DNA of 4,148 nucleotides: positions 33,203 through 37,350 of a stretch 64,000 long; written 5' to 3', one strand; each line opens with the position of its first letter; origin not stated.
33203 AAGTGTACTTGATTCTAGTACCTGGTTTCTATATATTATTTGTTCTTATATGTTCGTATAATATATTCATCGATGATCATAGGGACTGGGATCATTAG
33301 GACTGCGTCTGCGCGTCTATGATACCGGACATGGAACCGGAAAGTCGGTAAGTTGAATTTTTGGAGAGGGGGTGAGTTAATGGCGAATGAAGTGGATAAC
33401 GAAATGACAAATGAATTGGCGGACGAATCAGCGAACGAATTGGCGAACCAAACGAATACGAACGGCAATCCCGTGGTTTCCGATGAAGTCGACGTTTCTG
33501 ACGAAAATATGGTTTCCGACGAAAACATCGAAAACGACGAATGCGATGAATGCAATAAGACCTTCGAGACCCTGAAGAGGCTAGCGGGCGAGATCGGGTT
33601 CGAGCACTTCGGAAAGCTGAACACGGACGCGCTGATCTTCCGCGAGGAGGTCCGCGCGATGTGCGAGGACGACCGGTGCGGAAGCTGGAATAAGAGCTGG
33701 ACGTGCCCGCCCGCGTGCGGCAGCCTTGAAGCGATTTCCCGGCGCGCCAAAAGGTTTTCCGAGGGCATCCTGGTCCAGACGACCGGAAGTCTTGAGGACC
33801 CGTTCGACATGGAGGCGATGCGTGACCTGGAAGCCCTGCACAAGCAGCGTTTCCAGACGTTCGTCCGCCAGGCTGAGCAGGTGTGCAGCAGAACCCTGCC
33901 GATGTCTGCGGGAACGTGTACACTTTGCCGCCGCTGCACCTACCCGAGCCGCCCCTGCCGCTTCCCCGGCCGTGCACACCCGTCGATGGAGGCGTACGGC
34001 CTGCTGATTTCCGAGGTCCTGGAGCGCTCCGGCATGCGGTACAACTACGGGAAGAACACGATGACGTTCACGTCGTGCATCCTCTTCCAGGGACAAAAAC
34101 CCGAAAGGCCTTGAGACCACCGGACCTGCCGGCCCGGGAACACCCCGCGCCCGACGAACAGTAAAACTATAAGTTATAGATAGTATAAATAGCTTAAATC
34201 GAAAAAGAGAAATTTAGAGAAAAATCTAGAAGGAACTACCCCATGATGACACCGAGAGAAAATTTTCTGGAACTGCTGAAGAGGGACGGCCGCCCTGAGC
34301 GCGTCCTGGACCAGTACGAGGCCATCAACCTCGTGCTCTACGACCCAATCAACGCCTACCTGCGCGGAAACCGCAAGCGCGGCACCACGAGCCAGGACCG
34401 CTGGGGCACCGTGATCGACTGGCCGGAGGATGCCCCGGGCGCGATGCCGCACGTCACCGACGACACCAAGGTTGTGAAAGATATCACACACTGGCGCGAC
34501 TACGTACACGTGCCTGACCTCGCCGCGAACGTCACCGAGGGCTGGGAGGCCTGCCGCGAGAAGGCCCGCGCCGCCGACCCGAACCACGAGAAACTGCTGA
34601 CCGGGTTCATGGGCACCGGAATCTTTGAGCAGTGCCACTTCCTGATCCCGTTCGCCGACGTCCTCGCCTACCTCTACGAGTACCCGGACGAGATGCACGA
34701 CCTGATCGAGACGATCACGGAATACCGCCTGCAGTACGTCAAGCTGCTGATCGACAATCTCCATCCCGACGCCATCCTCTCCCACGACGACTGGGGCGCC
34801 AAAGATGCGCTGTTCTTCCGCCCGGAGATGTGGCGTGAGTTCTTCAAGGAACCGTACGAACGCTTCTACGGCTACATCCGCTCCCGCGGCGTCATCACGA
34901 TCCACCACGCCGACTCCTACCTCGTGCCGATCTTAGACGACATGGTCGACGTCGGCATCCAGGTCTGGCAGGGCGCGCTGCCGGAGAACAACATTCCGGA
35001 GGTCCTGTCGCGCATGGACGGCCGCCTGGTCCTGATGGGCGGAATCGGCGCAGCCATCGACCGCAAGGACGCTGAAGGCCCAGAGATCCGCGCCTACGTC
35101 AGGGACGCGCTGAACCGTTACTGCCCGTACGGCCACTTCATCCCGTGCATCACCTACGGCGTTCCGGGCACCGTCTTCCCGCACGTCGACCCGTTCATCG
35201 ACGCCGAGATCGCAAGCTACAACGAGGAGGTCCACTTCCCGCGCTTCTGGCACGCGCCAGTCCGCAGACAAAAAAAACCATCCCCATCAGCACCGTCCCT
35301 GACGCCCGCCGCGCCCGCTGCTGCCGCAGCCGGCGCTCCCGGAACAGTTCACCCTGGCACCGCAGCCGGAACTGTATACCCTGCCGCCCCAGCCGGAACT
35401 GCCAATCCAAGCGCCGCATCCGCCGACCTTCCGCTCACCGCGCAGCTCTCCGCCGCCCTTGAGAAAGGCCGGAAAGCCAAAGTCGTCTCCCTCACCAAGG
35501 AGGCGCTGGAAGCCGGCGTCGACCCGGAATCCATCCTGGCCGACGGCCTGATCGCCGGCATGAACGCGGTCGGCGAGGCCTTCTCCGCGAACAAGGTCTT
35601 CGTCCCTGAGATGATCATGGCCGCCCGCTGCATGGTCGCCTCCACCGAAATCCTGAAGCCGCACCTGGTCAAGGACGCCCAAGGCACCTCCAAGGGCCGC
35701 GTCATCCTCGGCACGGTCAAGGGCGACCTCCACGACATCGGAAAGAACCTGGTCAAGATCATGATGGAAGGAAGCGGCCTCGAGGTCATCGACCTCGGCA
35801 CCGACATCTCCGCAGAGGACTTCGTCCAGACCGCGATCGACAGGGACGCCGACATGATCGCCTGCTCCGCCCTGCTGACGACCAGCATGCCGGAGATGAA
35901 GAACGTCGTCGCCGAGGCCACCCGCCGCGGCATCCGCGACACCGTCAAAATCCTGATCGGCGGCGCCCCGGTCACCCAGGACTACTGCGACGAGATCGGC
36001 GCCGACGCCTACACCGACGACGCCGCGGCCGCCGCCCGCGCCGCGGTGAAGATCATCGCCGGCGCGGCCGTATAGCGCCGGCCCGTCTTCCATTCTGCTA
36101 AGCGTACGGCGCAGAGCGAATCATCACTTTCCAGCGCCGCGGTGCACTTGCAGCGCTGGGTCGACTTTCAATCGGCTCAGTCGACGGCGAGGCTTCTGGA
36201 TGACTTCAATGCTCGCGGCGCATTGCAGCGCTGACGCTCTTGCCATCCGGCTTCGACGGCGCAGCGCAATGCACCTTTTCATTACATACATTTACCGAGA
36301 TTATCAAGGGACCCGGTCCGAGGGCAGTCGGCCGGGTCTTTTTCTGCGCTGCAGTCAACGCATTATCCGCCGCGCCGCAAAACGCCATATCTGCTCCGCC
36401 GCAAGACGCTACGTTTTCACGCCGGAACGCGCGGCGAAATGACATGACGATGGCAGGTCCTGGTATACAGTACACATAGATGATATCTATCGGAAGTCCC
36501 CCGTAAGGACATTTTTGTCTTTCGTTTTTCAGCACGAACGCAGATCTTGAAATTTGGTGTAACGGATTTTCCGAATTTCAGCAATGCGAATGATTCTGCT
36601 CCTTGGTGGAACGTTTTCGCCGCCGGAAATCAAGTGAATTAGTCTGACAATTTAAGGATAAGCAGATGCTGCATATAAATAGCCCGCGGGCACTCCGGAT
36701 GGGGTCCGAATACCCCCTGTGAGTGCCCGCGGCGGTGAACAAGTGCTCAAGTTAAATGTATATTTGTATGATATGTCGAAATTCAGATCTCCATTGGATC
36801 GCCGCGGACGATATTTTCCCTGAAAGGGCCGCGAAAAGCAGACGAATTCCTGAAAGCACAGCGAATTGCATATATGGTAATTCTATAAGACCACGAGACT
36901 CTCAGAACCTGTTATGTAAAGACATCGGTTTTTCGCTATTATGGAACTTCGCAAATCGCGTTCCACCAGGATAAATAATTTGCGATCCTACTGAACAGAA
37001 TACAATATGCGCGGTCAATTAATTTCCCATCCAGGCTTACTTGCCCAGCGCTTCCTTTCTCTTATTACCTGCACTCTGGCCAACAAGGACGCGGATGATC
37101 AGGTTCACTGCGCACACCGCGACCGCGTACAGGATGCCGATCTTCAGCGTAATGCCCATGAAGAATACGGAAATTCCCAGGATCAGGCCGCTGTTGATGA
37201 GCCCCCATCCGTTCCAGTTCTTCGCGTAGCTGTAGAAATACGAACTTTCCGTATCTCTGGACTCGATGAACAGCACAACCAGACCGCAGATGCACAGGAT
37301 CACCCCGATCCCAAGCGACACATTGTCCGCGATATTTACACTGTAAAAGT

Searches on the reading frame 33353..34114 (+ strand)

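Call 18: search_protein_families(library=pfam, proteins=[window:33353-34114:+])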
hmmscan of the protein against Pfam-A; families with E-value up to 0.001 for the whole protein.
window:33353-34114:+ (253 aa): 1 family
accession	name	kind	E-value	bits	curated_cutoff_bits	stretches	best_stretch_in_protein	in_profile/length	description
PF10050.14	DUF2284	-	4.4e-47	160.3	25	1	89-245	3-161/161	Predicted metal-binding protein (DUF2284)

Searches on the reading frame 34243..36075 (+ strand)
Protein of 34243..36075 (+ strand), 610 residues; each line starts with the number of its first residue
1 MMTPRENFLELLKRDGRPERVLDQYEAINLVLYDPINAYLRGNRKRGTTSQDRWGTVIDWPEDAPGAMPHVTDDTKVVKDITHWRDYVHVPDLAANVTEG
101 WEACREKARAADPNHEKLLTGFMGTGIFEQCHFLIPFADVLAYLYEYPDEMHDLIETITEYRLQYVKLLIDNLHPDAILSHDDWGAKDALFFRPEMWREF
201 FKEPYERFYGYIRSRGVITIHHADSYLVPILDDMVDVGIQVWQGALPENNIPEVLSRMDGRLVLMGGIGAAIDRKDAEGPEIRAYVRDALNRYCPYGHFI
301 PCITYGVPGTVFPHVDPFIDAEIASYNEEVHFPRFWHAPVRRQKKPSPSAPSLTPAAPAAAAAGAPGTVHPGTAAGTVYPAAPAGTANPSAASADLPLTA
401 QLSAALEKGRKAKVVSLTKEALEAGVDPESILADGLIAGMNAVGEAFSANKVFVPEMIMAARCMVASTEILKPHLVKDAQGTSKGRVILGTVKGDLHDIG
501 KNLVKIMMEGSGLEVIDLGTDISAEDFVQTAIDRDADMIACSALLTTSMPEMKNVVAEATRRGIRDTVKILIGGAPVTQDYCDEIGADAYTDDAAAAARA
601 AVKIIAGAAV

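Call 18: search_protein_families(library=pfam, proteins=[window:34243-36075:+])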
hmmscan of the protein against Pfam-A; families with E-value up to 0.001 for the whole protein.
window:34243-36075:+ (610 aa): 3 families
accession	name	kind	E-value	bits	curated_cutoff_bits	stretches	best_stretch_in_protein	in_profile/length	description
PF02310.24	B12-binding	-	3.1e-28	98.5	32.1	1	485-597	1-119/121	B12 binding domain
PF02607.22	B12-binding_2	-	1.1e-19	70.9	23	1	400-472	3-74/74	B12 binding domain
PF01208.23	URO-D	-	5.5e-13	49.1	23.9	1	65-291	89-310/346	Uroporphyrinogen decarboxylase (URO-D)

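Call 39: find_homologous_proteins(query=window:34243-36075:+, max_evalue=1e-50)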
Query window:34243-36075:+ (610 aa): 1397 proteins with E <= 1e-50 among 8000 candidates; the best 120 are listed.
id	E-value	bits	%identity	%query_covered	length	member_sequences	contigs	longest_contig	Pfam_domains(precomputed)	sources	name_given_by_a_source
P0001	0.0e+0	1401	100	100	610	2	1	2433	PF02607.23,PF01208.24,PF02310.25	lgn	-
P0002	0.0e+0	1126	79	99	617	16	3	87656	PF02607.23,PF01208.24,PF02310.25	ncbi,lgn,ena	-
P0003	0.0e+0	1110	80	99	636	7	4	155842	PF02607.23,PF01208.24,PF02310.25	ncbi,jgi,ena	jgi:corrinoid protein of di/trimethylamine methyltransferase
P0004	0.0e+0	1108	80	99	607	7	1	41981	PF02607.23,PF01208.24,PF02310.25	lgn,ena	-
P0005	0.0e+0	1106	79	99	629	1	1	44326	PF02607.23,PF01208.24,PF02310.25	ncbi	ncbi:MAG: cobalamin-dependent protein [Eubacterium sp.]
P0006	0.0e+0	1088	78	99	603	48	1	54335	PF02607.23,PF01208.24,PF02310.25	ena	-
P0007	4.9e-266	902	67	99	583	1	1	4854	PF02607.23,PF01208.24,PF02310.25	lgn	-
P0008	5.8e-265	898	65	99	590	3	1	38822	PF02607.23,PF01208.24,PF02310.25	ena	-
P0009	1.7e-263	893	66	100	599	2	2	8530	PF02607.23,PF01208.24,PF02310.25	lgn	-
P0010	1.8e-257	874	64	100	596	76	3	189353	PF02607.23,PF01208.24,PF02310.25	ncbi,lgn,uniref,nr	ncbi:methyltransferase cognate corrinoid proteins [Eubacterium pyruvativorans]|uniref:Methyltransfer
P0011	4.0e-244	829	61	97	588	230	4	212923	PF02607.23,PF01208.24,PF02310.25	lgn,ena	-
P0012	3.8e-243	826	61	97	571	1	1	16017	PF02607.23,PF01208.24,PF02310.25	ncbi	-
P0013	7.1e-243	825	62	99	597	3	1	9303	PF02607.23,PF01208.24,PF02310.25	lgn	-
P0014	5.0e-242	823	60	99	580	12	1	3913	PF02607.23,PF01208.24,PF02310.25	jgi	jgi:corrinoid protein of di/trimethylamine methyltransferase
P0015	8.9e-242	822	60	97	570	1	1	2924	PF02607.23,PF01208.24,PF02310.25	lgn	-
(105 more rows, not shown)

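Call 40: find_encoding_contigs(protein=P0002, flank=10000, max_places=3)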
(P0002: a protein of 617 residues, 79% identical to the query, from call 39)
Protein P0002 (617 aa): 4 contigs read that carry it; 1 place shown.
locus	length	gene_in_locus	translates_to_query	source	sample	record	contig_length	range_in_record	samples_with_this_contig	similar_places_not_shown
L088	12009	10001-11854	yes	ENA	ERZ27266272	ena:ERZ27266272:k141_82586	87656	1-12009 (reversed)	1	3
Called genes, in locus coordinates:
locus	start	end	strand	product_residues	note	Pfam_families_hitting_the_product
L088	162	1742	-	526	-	PF13522:GATase_6, PF13537:GATase_7, PF12481:DUF3700, PF00733:Asn_synthase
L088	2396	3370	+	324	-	PF00480:ROK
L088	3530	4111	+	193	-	PF12844:HTH_19, PF13560:HTH_31 (weak), PF01381:HTH_3, PF13443:HTH_26 (weak), PF07883:Cupin_2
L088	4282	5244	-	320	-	PF02826:2-Hacid_dh_C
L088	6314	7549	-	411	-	PF02574:S-methyl_trans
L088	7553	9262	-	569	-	PF00111:Fer2, PF17651:Raco_middle, PF14574:RACo_C_ter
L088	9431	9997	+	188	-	PF10050:DUF2284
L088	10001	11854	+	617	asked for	PF01208:URO-D, PF02607:B12-binding_2, PF02310:B12-binding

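Call 41: find_encoding_contigs(protein=P0003, flank=10000, max_places=3)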
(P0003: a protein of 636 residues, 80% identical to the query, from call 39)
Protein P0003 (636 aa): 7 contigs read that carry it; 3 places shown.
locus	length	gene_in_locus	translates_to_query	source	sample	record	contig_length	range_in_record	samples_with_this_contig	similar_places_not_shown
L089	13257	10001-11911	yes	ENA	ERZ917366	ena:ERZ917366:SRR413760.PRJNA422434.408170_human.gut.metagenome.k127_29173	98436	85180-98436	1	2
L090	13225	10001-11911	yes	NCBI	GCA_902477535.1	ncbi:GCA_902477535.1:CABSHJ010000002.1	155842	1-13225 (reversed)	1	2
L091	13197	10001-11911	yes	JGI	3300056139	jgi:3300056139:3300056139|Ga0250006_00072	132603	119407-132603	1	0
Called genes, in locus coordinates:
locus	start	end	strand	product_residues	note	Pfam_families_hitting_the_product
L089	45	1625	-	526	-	PF13522:GATase_6, PF13537:GATase_7, PF12481:DUF3700, PF00733:Asn_synthase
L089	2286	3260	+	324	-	PF00480:ROK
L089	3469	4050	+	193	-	PF12844:HTH_19, PF13560:HTH_31 (weak), PF01381:HTH_3, PF13443:HTH_26 (faint), PF07883:Cupin_2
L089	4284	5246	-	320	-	PF02826:2-Hacid_dh_C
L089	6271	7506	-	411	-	PF02574:S-methyl_trans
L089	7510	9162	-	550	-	PF00111:Fer2, PF17651:Raco_middle, PF14574:RACo_C_ter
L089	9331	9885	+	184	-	PF10050:DUF2284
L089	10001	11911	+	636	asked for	PF01208:URO-D, PF02607:B12-binding_2, PF02310:B12-binding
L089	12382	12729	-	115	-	PF02452:PemK_toxin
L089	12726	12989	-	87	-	PF04014:MazE_antitoxin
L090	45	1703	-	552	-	PF13522:GATase_6, PF13537:GATase_7, PF12481:DUF3700, PF00733:Asn_synthase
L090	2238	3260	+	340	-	PF00480:ROK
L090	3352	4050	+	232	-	PF13560:HTH_31 (weak), PF01381:HTH_3, PF12844:HTH_19, PF13443:HTH_26 (faint), PF07883:Cupin_2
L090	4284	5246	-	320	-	PF02826:2-Hacid_dh_C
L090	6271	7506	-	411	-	PF02574:S-methyl_trans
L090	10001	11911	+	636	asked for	PF01208:URO-D, PF02607:B12-binding_2, PF02310:B12-binding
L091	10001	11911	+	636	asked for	PF01208:URO-D, PF02607:B12-binding_2, PF02310:B12-binding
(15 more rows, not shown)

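Call 42: find_encoding_contigs(protein=P0006, flank=10000, max_places=3)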
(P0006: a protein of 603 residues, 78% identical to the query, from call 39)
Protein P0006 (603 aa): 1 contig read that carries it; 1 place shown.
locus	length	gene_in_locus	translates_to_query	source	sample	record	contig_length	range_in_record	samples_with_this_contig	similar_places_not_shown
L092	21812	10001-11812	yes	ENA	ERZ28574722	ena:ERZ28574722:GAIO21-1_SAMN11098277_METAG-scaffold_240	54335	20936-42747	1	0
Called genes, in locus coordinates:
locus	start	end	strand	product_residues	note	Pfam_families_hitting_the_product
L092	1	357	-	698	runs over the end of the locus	PF12437:GSIII_N, PF00120:Gln-synt_C, PF18318:Gln-synt_C-ter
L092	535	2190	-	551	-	PF13522:GATase_6, PF13537:GATase_7, PF12481:DUF3700, PF00733:Asn_synthase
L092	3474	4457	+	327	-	PF02826:2-Hacid_dh_C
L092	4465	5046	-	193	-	PF12844:HTH_19, PF13560:HTH_31, PF01381:HTH_3, PF07883:Cupin_2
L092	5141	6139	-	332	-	PF00480:ROK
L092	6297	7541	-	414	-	PF02574:S-methyl_trans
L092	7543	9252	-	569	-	PF00111:Fer2 (weak), PF17651:Raco_middle, PF14574:RACo_C_ter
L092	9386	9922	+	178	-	PF10050:DUF2284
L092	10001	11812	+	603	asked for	PF01208:URO-D, PF02607:B12-binding_2, PF02310:B12-binding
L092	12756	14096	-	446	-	PF02550:AcetylCoA_hydro, PF13336:AcetylCoA_hyd_C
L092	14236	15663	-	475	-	PF05175:MTS (faint), PF13847:Methyltransf_31 (weak)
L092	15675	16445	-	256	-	PF02163:Peptidase_M50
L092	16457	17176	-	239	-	-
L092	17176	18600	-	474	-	PF08245:Mur_ligase_M, PF08353:MurT_C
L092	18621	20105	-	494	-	PF00919:UPF0004, PF04055:Radical_SAM, PF01938:TRAM (weak)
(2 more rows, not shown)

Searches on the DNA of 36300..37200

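Call 6: search_rna_families(source=window, start=36300, end=37200, threshold=evalue, max_evalue=10)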
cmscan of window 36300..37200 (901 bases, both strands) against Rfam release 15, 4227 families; matches with E-value up to 10: 2.
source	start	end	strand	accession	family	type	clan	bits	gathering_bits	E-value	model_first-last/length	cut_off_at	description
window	36475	36552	+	RF02283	TtnuCD6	Gene; snRNA; snoRNA; CD-box;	-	17.8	50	4.7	1-72/72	no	Tetrahymena snoRNA TtnuCD6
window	36746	36816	+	RF02701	PsrR1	Gene; sRNA;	-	15.7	42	4.8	1-79/79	no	Photosynthesis regulatory RNA1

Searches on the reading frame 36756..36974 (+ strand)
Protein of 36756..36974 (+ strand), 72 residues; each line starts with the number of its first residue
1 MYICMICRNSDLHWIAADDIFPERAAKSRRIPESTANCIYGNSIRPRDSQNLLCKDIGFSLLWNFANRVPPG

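Call 98: search_protein_representatives(protein=window:36756-36971:+)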
Query: 72 residues. Proteins with E-value up to 0.001 (for the whole library): 1; up to 1e-10: 0; up to 1e-30: 0. The best 1 are listed.
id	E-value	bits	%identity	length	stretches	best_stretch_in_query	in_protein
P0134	2.6e-04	37.7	46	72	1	18-71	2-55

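Call 100: find_encoding_contigs(protein=P0134, flank=10000, max_places=6)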
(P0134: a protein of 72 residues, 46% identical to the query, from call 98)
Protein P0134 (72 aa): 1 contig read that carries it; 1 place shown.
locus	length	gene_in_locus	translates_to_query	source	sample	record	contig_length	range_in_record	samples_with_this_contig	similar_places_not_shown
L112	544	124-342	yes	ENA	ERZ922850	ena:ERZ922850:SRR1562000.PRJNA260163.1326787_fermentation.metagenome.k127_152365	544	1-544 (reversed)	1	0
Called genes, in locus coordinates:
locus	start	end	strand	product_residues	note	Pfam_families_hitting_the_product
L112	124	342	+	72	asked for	-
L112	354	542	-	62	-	?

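Call 109: list_cluster_members(proteins=[P0134, window:36756-36974:+])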
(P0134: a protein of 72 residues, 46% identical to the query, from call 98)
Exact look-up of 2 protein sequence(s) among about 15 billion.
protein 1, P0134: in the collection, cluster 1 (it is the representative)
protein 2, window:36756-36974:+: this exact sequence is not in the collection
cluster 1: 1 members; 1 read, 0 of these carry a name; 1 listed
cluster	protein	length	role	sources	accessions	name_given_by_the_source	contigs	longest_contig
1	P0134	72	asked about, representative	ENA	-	-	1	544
